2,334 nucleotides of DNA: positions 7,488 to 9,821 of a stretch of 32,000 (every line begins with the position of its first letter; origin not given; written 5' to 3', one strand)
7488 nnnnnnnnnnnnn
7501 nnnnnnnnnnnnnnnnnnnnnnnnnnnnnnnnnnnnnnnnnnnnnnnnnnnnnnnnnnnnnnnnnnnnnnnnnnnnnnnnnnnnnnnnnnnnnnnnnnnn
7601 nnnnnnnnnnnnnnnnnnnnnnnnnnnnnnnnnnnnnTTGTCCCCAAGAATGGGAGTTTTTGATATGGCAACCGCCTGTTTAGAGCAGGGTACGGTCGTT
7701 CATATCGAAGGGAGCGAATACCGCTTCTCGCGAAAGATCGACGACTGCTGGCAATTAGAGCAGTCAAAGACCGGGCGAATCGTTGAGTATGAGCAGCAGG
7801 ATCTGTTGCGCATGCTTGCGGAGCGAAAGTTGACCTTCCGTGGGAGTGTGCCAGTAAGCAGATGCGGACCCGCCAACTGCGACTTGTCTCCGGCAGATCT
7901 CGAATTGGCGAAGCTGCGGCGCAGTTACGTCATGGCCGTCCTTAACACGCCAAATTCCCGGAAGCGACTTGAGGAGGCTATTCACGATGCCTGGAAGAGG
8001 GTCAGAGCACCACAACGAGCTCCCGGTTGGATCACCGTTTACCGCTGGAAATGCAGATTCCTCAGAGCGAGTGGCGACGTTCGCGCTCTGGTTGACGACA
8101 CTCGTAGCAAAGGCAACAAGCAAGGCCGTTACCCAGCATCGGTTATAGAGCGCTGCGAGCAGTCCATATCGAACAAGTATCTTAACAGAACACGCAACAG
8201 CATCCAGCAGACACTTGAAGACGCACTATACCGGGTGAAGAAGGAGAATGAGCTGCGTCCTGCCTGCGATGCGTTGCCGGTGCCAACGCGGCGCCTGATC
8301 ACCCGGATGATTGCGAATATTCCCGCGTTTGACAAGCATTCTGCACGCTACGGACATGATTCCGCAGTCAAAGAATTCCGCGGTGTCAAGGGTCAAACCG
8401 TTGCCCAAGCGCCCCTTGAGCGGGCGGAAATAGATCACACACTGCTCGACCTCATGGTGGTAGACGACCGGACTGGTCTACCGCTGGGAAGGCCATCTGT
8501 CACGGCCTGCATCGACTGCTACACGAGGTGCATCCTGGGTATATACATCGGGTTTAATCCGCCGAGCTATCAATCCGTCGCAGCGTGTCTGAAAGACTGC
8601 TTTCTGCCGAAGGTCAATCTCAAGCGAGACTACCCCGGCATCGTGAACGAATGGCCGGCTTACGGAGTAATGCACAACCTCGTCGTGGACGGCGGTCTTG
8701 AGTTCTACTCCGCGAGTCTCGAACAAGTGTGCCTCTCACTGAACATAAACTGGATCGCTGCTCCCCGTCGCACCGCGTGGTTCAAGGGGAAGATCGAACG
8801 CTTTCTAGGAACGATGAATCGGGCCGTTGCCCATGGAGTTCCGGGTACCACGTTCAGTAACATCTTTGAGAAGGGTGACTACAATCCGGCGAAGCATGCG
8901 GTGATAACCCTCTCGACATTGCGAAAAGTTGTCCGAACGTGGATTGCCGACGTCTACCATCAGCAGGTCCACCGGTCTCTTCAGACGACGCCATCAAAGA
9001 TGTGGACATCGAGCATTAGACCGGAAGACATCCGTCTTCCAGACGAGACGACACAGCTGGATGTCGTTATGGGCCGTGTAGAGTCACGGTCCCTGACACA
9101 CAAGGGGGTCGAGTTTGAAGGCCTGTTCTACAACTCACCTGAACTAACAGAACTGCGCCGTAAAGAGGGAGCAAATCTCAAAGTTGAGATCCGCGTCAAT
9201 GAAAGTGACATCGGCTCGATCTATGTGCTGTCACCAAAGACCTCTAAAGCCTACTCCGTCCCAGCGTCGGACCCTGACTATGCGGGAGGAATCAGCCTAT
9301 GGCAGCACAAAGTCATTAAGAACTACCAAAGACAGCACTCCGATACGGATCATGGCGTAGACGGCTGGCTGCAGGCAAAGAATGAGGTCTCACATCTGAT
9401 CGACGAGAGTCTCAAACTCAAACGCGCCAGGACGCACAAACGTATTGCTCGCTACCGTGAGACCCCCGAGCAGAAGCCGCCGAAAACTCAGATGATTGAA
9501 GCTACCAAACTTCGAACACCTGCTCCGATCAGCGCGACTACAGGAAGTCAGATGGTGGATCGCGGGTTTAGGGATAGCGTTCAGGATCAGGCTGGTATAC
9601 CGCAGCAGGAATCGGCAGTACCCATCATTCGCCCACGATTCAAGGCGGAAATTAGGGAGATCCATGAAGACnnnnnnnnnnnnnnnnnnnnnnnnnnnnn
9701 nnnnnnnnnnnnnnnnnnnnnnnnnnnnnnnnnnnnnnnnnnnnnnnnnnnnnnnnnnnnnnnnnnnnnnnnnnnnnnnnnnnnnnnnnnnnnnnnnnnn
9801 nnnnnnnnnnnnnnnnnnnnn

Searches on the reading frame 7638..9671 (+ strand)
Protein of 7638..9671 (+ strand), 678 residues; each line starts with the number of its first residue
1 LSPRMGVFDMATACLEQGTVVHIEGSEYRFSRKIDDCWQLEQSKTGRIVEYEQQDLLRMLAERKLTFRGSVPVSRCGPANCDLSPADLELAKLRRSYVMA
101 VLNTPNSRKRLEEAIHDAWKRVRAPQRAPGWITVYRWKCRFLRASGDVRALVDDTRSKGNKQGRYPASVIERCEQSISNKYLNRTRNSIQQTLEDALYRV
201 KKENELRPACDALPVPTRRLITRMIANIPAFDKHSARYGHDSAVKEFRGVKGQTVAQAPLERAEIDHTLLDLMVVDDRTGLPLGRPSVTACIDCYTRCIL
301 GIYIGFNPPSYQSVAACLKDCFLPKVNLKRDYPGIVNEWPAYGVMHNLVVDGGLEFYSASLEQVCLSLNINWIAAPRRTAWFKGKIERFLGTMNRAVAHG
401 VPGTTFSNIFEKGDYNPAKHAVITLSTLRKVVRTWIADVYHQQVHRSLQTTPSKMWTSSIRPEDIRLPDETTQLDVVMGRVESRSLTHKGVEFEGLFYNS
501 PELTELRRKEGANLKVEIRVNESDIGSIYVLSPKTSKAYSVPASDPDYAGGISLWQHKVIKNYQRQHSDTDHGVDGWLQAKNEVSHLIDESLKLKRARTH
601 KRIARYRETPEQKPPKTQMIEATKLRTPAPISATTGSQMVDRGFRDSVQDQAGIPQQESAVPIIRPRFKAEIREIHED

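Call 5: search_protein_families(library=pfam, proteins=[window:7638-9671:+])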
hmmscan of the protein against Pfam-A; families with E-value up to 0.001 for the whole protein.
window:7638-9671:+ (678 aa): 1 family
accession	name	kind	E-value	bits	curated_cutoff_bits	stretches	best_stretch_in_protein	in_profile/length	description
PF09299.17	Mu-transpos_C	-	4e-09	36.8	21.7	1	480-533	6-54/61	Mu transposase, C-terminal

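Call 11: find_homologous_proteins(query=window:7665-9671:+)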
Query window:7665-9671:+ (669 aa): 736 proteins with E <= 0.001 among 8000 candidates; the best 120 are listed.
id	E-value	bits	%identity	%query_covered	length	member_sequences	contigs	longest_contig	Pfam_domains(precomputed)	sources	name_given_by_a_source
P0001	0.0e+0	1549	100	100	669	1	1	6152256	PF09299.18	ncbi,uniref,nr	ncbi:putative transposase [Edaphobacter aggregans]|uniref:Putative transposase n=1 Tax=Edaphobacter 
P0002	0.0e+0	1424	92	100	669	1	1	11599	PF09299.18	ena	-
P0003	0.0e+0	1397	90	100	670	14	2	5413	PF09299.18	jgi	jgi:putative transposase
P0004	0.0e+0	1361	89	100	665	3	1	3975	PF09299.18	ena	-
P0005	0.0e+0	1355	88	100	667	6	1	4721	PF09299.18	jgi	jgi:putative transposase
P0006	0.0e+0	1345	87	100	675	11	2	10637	PF09299.18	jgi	jgi:putative transposase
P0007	0.0e+0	1276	83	100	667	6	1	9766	PF09299.18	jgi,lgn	jgi:putative transposase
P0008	0.0e+0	1267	83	100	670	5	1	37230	PF09299.18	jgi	-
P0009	0.0e+0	1259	82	100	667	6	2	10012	PF09299.18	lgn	-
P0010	0.0e+0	1256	82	100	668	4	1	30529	PF09299.18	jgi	jgi:putative transposase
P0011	0.0e+0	1251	81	100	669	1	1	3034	PF09299.18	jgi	jgi:putative transposase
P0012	0.0e+0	1247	81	100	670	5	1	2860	PF09299.18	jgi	-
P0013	0.0e+0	1244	81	100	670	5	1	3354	PF09299.18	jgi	jgi:putative transposase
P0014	0.0e+0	1241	81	100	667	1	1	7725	PF09299.18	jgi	jgi:putative transposase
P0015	0.0e+0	1239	81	100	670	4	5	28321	PF09299.18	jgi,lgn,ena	jgi:putative transposase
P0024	0.0e+0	1179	77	100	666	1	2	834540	PF09299.18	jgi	jgi:putative transposase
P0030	0.0e+0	1149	74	100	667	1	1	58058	PF09299.18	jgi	jgi:putative transposase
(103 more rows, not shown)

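Call 13: find_encoding_contigs(protein=P0001, flank=10000, max_places=3)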
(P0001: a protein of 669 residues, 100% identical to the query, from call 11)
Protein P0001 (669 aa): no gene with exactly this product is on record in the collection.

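Call 14: find_encoding_contigs(protein=P0008, flank=10000, max_places=2)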
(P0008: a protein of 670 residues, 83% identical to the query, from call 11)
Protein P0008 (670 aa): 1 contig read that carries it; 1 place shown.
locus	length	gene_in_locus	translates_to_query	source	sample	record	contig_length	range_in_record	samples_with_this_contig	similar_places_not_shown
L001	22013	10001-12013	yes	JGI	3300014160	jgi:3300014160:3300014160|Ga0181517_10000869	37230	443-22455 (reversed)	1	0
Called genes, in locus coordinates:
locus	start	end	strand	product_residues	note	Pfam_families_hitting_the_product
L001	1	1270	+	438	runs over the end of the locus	PF13421:Band_7_1, PF12773:DZR (weak), PF13240:Zn_Ribbon_1 (faint), PF13248:Zn_ribbon_3 (faint), PF12773:DZR (weak)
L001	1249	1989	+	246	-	-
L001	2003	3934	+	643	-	-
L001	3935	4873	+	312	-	-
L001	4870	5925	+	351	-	-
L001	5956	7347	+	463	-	-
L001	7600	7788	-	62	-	-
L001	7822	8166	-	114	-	-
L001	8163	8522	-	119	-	-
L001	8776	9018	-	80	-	PF12844:HTH_19, PF01381:HTH_3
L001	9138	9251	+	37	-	-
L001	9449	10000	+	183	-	PF08722:Tn7_TnsA-like_N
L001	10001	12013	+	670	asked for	PF09299:Mu-transpos_C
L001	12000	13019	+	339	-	PF05621:TniB, PF13401:AAA_22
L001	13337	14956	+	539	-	-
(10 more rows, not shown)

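Call 15: find_encoding_contigs(protein=P0010, flank=10000, max_places=2)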
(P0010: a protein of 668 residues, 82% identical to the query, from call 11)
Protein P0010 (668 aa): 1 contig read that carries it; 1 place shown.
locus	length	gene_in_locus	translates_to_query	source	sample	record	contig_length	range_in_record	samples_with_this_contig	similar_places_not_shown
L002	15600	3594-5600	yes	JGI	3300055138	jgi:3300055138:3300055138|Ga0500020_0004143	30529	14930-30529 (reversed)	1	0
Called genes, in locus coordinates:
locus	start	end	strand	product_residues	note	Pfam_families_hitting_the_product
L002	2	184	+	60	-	?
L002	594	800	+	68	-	-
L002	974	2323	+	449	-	PF00004:AAA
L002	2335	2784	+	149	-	-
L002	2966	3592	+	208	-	PF08722:Tn7_TnsA-like_N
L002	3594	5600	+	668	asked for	PF09299:Mu-transpos_C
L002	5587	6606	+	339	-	PF05621:TniB, PF13401:AAA_22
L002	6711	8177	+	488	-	PF06527:TniQ (weak)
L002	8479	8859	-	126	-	-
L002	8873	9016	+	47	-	-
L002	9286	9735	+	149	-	PF01575:MaoC_dehydratas, PF13452:FAS1_DH_region (weak)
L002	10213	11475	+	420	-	PF09339:HTH_IclR, PF13407:Peripla_BP_4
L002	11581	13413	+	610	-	PF07944:Beta-AFase-like_GH127_cat, PF20736:Glyco_hydro127M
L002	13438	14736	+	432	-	PF02788:RuBisCO_large_N, PF00016:RuBisCO_large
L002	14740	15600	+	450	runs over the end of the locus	PF07005:SBD_N, PF17042:NBD_C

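Call 16: find_encoding_contigs(protein=P0024, flank=10000, max_places=2)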
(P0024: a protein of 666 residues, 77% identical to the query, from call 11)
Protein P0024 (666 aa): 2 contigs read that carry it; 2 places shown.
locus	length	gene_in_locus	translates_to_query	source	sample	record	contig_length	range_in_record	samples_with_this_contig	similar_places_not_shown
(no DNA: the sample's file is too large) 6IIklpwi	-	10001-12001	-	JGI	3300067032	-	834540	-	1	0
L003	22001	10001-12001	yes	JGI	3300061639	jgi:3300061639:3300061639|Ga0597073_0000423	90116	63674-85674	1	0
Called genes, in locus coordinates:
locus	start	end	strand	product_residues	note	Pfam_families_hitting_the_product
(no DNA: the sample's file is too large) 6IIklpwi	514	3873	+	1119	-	PF08471:Ribonuc_red_2_N, PF02867:Ribonuc_red_lgC, PF12637:TSCPD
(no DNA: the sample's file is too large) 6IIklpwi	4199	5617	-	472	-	-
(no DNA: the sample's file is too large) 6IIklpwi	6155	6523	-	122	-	-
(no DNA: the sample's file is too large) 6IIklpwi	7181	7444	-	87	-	-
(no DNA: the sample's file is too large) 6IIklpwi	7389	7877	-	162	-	-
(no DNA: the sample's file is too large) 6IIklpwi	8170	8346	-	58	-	-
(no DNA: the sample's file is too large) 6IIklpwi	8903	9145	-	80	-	PF12844:HTH_19, PF13560:HTH_31 (faint), PF01381:HTH_3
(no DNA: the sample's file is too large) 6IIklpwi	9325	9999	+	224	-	PF08722:Tn7_TnsA-like_N (weak)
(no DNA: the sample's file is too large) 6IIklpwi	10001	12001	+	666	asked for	PF09299:Mu-transpos_C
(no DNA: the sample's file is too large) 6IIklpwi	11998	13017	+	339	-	PF05621:TniB, PF13401:AAA_22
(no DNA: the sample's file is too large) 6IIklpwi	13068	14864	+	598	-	PF06527:TniQ, PF01381:HTH_3 (faint), PF12728:HTH_17 (faint)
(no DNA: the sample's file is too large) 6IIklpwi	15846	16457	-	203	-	-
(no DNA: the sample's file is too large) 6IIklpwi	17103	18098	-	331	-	PF08545:ACP_syn_III, PF08541:ACP_syn_III_C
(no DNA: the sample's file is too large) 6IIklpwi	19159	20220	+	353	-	PF00685:Sulfotransfer_1 (faint), PF13469:Sulfotransfer_3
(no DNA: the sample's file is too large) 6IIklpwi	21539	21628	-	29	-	-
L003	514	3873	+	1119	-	PF08471:Ribonuc_red_2_N, PF02867:Ribonuc_red_lgC, PF12637:TSCPD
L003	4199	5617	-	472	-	-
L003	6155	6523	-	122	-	-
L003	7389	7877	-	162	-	-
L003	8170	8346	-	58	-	-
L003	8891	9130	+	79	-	-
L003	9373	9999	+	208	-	PF08722:Tn7_TnsA-like_N (weak)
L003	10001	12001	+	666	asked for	PF09299:Mu-transpos_C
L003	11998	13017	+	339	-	PF05621:TniB, PF13401:AAA_22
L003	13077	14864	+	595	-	PF01381:HTH_3 (faint), PF06527:TniQ, PF12728:HTH_17 (faint)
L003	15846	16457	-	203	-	-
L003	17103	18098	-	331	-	PF08545:ACP_syn_III, PF08541:ACP_syn_III_C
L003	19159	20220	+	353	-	PF00685:Sulfotransfer_1 (faint), PF13469:Sulfotransfer_3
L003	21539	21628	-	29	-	-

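Call 20: find_encoding_contigs(protein=P0002, flank=10000, max_places=2)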
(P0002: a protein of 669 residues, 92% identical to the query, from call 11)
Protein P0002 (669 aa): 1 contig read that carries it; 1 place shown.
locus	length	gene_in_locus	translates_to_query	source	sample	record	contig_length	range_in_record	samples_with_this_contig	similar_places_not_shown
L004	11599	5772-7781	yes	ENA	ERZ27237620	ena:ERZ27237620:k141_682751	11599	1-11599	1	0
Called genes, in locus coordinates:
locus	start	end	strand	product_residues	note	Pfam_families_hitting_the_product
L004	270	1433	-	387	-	-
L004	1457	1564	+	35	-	-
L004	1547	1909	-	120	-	-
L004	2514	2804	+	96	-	-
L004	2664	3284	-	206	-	PF00149:Metallophos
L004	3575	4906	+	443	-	PF00004:AAA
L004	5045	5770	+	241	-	PF08722:Tn7_TnsA-like_N (weak)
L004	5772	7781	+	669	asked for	PF09299:Mu-transpos_C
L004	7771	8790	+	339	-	PF05621:TniB, PF13191:AAA_16 (faint), PF13401:AAA_22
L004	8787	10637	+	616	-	PF06527:TniQ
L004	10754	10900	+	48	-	-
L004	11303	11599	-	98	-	?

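Call 21: find_encoding_contigs(protein=P0030, flank=10000, max_places=2)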
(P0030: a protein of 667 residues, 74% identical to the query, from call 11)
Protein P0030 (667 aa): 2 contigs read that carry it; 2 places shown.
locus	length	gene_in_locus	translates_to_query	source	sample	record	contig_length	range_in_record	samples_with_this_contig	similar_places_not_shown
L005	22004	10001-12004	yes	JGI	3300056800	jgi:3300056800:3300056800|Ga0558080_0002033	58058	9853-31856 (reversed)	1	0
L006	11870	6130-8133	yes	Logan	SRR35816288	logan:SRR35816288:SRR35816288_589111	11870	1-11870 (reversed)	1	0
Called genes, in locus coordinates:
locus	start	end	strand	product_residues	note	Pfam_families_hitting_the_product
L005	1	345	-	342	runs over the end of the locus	PF00248:Aldo_ket_red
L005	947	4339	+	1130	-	PF08471:Ribonuc_red_2_N, PF02867:Ribonuc_red_lgC, PF12637:TSCPD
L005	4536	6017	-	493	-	-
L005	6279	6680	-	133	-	-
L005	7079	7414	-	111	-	-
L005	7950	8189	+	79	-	PF01381:HTH_3, PF12844:HTH_19 (weak), PF13560:HTH_31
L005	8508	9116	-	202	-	-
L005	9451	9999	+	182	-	PF08722:Tn7_TnsA-like_N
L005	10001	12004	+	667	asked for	PF09299:Mu-transpos_C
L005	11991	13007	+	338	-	PF05621:TniB, PF13191:AAA_16 (faint), PF13401:AAA_22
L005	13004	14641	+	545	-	PF06527:TniQ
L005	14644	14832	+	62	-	-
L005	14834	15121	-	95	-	-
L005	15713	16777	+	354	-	PF17761:DUF1016_N, PF06250:YhcG_C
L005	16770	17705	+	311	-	PF02899:Phage_int_SAM_1 (weak), PF00589:Phage_integrase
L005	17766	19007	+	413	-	PF14130:Cap4_nuclease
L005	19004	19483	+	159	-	-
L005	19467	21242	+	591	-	PF13476:AAA_23 (weak)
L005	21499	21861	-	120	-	PF00436:SSB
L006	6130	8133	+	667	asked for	PF09299:Mu-transpos_C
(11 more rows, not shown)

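Call 22: find_encoding_contigs(protein=P0015, flank=10000, max_places=5)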
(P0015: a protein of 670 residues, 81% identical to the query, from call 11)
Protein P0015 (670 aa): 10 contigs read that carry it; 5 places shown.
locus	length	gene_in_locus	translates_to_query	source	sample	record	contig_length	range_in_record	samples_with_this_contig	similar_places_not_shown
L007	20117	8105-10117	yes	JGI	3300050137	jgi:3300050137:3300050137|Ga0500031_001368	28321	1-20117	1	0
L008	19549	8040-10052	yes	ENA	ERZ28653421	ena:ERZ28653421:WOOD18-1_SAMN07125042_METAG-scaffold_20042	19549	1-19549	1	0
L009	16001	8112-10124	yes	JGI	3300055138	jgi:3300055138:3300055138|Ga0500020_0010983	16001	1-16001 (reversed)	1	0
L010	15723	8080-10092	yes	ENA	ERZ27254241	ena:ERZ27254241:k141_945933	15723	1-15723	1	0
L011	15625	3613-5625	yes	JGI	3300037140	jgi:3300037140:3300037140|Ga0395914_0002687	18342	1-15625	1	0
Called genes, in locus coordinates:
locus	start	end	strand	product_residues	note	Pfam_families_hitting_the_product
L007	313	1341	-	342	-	-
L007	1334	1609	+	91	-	-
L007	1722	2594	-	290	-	-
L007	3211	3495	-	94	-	-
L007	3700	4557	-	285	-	-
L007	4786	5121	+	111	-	-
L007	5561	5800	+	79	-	-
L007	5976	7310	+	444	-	PF00004:AAA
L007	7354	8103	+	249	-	PF08722:Tn7_TnsA-like_N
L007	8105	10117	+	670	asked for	PF09299:Mu-transpos_C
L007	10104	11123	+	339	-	PF05621:TniB, PF13401:AAA_22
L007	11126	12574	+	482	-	PF06527:TniQ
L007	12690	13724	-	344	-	PF22666:Glyco_hydro_2_N2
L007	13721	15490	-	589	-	PF17132:Glyco_hydro_106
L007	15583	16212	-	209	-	PF00072:Response_reg, PF00196:GerE, PF08281:Sigma70_r4_2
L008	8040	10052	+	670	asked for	PF09299:Mu-transpos_C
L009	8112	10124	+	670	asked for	PF09299:Mu-transpos_C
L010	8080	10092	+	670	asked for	PF09299:Mu-transpos_C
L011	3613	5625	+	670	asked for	PF09299:Mu-transpos_C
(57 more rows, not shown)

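Call 47: search_protein_families(library=pfam, max_evalue=1, proteins=[L004:8787-10634:+])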
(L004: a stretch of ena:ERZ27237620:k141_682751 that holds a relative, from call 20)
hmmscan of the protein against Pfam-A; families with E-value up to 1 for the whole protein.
L004:8787-10634:+ (616 aa): 9 families
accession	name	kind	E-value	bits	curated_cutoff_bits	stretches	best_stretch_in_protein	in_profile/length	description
PF06527.16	TniQ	-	1.1e-17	65.4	27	1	8-133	2-142/142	TniQ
PF12728.13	HTH_17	-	0.0013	19.4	27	0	328-358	1-31/51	Helix-turn-helix domain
PF01381.28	HTH_3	-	0.0071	16.8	23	1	329-353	10-34/55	Helix-turn-helix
PF13744.12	HTH_37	-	0.024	14.9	27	0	327-351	30-54/80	Helix-turn-helix domain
PF17762.8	HTH_ParB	-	0.13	12.8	22.6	0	329-352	21-44/102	ParB HTH domain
PF13623.11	SurA_N_2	-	0.13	12.6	28.5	1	488-561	44-119/145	SurA-like N-terminal domain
PF22495.2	HTH_92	-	0.18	11.6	27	1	327-347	7-27/45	RsaL-like HTH domain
PF13560.12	HTH_31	-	0.37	11.6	27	0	329-355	15-42/64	Helix-turn-helix domain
PF02042.20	RWP-RK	-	0.51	10.7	29.3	0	388-404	16-32/49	RWP-RK domain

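Call 64: search_solved_structures(query=window:7665-9671:+, max_evalue=0.001)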
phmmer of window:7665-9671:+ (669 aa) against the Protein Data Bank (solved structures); distinct sequences matched with E-value up to 0.001: 8.
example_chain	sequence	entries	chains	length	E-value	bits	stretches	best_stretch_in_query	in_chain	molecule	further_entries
30jv_A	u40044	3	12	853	7.2e-74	252.7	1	119-559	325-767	TnsA endonuclease N-terminal domain-containing protein,TnsB transposase | PseTnsAB artificial fusion protein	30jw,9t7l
30ga_R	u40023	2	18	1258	1.5e-73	251.6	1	119-559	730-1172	Maltose/maltodextrin-binding periplasmic protein,TnsA endonuclease N-terminal domain-conta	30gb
9y7b_A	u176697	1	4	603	7.3e-72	246.1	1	117-601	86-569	IF3A Tn6677 TnsB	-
8rdu_R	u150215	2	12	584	2.9e-26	95.4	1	164-512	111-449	TnsB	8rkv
7svw_A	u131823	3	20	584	2.9e-26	95.4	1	164-512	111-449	TnsB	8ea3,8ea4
8aa5_AP1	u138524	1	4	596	3.1e-26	95.3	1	164-512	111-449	TnsB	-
9bw1_M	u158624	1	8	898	4.1e-19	71.8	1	124-520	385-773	Integrase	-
7pik_A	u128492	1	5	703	5.2e-15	58.2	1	246-495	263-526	Transposon Tn7 transposition protein TnsB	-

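Call 67: search_solved_structures(query=L004:8787-10634:+, max_evalue=0.01)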
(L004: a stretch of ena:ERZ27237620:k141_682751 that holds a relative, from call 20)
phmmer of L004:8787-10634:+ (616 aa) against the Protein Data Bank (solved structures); distinct sequences matched with E-value up to 0.01: 9.
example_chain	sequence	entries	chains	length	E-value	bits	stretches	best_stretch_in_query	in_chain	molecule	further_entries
30ga_I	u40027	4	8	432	6.2e-08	34.8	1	103-176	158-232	TniQ.1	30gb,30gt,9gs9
7u5d_I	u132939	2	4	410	4.4e-07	32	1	103-195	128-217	TniQ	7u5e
9vtp_I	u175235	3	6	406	5.8e-05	25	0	20-165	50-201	TniQ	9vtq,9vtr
6pig_J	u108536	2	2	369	0.00015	23.7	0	28-140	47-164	TniQ monomer 2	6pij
6pif_J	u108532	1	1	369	0.00019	23.4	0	28-140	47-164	TniQ monomer 2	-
6lnd_K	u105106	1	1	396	0.0006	21.7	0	28-150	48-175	transposition protein TniQ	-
6v9p_A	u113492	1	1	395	0.00065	21.6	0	28-150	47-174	TniQ family protein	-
6lnb_J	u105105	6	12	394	0.0009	21.1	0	28-151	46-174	Transposition protein TniQ | TniQ | TniQ family protein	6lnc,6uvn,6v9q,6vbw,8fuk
6pif_I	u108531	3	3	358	0.001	20.9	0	28-138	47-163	TniQ monomer 1 | TniQ monomer I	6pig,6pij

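Call 73: search_protein_families(library=ncbifam, max_evalue=1, proteins=[L004:8787-10634:+])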
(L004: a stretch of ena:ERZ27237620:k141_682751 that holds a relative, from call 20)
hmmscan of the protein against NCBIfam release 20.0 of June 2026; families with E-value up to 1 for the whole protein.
L004:8787-10634:+ (616 aa): 2 families
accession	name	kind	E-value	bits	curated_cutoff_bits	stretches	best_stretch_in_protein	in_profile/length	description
TIGR01764.1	excise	domain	0.00083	19.7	28.8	0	328-362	1-33/49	excisionase family DNA-binding protein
NF040990.2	MamR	equivalog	0.004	17.4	100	0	518-560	46-88/91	magnetosome protein MamR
